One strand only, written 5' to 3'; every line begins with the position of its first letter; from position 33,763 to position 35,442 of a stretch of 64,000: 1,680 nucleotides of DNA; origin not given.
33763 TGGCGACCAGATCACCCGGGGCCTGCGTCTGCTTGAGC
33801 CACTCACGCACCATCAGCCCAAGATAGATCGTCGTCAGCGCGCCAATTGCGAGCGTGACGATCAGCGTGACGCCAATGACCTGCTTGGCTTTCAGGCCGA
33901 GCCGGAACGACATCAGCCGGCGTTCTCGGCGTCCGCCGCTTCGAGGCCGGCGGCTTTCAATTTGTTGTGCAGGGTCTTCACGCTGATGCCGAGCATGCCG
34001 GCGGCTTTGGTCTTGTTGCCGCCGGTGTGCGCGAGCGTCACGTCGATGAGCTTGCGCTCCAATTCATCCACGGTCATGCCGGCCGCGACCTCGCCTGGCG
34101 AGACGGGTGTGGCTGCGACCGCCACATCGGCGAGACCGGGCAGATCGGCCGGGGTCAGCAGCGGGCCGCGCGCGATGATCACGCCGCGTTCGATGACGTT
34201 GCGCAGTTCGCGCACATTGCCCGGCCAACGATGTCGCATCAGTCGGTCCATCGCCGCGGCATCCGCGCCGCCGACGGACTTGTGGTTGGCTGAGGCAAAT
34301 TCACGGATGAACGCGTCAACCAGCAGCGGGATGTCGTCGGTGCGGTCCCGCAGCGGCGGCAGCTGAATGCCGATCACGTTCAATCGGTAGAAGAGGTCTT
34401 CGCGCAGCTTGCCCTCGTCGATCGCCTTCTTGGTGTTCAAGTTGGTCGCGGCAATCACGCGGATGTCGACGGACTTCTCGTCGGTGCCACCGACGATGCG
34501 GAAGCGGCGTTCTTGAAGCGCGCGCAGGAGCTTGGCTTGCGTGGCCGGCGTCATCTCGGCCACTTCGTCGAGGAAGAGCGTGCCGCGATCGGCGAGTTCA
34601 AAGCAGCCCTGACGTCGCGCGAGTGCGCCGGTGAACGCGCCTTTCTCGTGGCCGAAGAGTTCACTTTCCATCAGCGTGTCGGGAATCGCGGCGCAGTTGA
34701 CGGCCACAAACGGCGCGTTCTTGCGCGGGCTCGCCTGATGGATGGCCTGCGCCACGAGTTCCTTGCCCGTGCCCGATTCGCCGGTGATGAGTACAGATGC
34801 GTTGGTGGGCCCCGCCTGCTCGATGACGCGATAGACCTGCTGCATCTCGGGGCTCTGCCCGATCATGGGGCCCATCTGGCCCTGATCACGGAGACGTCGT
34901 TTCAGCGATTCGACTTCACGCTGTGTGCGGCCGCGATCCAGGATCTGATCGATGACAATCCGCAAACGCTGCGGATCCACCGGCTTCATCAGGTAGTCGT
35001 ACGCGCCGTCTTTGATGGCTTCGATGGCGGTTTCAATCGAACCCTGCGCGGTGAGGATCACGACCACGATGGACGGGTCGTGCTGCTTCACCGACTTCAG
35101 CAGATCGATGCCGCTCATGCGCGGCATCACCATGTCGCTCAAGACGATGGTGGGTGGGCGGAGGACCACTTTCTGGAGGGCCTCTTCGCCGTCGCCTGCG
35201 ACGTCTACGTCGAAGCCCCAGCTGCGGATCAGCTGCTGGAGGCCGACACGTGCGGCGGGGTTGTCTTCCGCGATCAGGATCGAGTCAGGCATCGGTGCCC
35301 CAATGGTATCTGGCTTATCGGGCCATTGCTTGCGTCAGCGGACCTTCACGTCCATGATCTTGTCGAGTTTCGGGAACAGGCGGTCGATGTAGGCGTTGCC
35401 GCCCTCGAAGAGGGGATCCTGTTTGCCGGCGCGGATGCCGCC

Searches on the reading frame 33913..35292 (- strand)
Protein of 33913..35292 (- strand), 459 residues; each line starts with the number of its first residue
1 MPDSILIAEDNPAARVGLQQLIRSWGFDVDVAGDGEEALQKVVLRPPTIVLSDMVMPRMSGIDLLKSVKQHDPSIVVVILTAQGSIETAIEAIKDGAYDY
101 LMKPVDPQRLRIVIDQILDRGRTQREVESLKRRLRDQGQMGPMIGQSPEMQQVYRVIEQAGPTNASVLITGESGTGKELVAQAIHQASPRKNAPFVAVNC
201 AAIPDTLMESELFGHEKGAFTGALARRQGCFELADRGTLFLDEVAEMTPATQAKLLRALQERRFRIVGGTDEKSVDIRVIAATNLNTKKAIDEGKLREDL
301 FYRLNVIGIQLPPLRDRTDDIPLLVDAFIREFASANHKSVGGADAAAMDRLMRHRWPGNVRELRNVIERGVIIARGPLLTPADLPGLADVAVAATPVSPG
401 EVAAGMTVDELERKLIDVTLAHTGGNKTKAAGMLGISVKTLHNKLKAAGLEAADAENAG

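Call 55: search_protein_families(library=pfam, proteins=[window:33913-35292:-], max_evalue=0.00001)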
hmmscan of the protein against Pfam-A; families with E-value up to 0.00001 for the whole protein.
window:33913-35292:- (459 aa): 9 families
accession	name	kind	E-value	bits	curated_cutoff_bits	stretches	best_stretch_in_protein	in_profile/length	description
PF00158.32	Sigma54_activat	-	6.4e-72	241.2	20.2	1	143-309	1-167/168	Sigma-54 interaction domain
PF00072.30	Response_reg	-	3e-29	101.9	30.2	1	5-113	1-109/111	Response regulator receiver domain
PF25601.1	AAA_lid_14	-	4.6e-24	84.5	27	1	315-385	1-71/87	AAA+ ATPase lid domain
PF14532.12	Sigma54_activ_2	-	1e-22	81.3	25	1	144-314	1-138/138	Sigma-54 interaction domain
PF02954.25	HTH_8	-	1.5e-13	50.6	22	1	408-447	2-41/42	Bacterial regulatory protein, Fis family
PF07728.20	AAA_5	-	5.6e-10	39.8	22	1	167-287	2-125/139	AAA domain (dynein-related subfamily)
PF01078.27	Mg_chelatase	-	3.1e-06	27.2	20.3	0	154-285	12-158/207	Magnesium chelatase, subunit ChlI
PF00004.35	AAA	-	3.2e-06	28.1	21.2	1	167-300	1-122/131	ATPase family associated with various cellular activities (AAA)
PF13191.12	AAA_16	-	5.5e-06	27.4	32.6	0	144-260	3-121/167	AAA ATPase domain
